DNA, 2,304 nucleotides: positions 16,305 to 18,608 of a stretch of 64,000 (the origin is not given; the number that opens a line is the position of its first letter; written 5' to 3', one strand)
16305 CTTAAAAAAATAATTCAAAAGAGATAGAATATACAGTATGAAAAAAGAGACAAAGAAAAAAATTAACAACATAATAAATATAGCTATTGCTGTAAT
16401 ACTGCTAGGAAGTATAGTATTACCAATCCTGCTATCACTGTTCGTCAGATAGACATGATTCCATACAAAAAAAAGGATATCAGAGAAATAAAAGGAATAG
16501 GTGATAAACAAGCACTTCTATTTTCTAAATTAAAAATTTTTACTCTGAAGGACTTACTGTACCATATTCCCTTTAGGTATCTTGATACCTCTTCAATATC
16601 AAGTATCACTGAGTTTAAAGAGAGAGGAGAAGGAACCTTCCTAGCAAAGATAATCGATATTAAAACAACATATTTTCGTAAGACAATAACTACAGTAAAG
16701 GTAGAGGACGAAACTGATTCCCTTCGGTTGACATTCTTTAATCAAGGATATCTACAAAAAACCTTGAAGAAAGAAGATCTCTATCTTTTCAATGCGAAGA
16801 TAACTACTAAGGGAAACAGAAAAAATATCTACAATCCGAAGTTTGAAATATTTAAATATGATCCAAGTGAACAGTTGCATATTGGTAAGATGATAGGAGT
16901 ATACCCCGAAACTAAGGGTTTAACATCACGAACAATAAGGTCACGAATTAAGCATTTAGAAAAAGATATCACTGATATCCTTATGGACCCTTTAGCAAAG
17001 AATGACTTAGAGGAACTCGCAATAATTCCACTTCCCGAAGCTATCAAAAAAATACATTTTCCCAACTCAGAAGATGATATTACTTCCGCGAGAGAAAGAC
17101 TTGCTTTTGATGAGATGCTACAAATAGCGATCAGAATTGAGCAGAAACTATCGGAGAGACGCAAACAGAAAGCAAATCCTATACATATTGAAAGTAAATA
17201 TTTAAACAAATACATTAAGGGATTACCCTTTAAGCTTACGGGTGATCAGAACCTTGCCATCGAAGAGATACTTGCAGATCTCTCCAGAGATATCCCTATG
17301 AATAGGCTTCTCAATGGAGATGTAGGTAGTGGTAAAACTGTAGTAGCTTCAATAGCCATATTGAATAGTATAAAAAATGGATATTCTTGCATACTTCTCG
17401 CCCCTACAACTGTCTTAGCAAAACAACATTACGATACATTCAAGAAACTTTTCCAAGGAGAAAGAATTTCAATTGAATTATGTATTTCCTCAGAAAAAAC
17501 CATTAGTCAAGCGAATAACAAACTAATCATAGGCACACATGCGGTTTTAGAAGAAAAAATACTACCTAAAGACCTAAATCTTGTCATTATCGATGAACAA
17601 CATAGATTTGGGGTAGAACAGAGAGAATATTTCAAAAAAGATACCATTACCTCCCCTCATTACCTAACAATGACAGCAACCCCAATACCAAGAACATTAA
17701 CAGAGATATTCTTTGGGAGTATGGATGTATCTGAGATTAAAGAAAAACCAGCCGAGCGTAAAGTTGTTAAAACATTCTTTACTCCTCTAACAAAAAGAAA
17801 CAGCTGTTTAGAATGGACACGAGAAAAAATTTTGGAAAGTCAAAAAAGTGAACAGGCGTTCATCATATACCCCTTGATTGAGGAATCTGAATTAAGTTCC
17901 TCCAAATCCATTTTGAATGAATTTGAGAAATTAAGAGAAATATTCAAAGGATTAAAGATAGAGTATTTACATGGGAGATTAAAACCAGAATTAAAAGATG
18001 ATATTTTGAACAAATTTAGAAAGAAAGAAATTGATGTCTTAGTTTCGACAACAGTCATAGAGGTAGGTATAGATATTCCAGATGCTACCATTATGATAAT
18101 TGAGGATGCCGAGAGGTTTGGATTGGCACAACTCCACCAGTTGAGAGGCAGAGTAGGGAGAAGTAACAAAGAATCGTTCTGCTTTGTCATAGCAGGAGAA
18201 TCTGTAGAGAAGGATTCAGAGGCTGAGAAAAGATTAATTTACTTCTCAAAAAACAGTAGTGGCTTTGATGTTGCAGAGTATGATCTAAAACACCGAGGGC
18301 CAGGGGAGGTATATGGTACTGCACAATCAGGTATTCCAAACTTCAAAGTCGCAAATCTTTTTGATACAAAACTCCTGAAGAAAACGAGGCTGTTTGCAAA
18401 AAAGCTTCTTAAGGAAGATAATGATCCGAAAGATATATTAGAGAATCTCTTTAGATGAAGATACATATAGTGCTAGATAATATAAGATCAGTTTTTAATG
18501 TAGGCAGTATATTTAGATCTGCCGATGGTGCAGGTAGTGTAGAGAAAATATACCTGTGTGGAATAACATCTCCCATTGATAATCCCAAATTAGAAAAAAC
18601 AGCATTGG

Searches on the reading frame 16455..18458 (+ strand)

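Call 21: search_protein_families(library=pfam, proteins=[window:16455-18458:+], max_evalue=0.00001)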
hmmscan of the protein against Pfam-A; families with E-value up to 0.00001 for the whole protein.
window:16455-18458:+ (667 aa): 6 families
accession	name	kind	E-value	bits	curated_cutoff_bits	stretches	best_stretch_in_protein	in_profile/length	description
PF00270.35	DEAD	-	4.1e-25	88.9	26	1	264-417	3-166/167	DEAD/DEAH box helicase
PF00271.37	Helicase_C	-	3e-22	79.4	23.5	1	458-570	8-109/110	Helicase conserved C-terminal domain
PF17191.10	RecG_wedge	-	1.4e-19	70.7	23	1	8-166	1-156/162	RecG wedge domain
PF04851.21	ResIII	-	5.3e-17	62.6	22.5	1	260-410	3-162/164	Type III restriction enzyme, res subunit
PF19833.4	RecG_dom3_C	-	1.7e-09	38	26.8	1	602-657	3-60/87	ATP-dependent DNA helicase RecG, domain 3, C-terminal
PF00176.29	SNF2-rel_dom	-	1.9e-06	27.7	24.9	1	280-419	16-172/290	SNF2-related domain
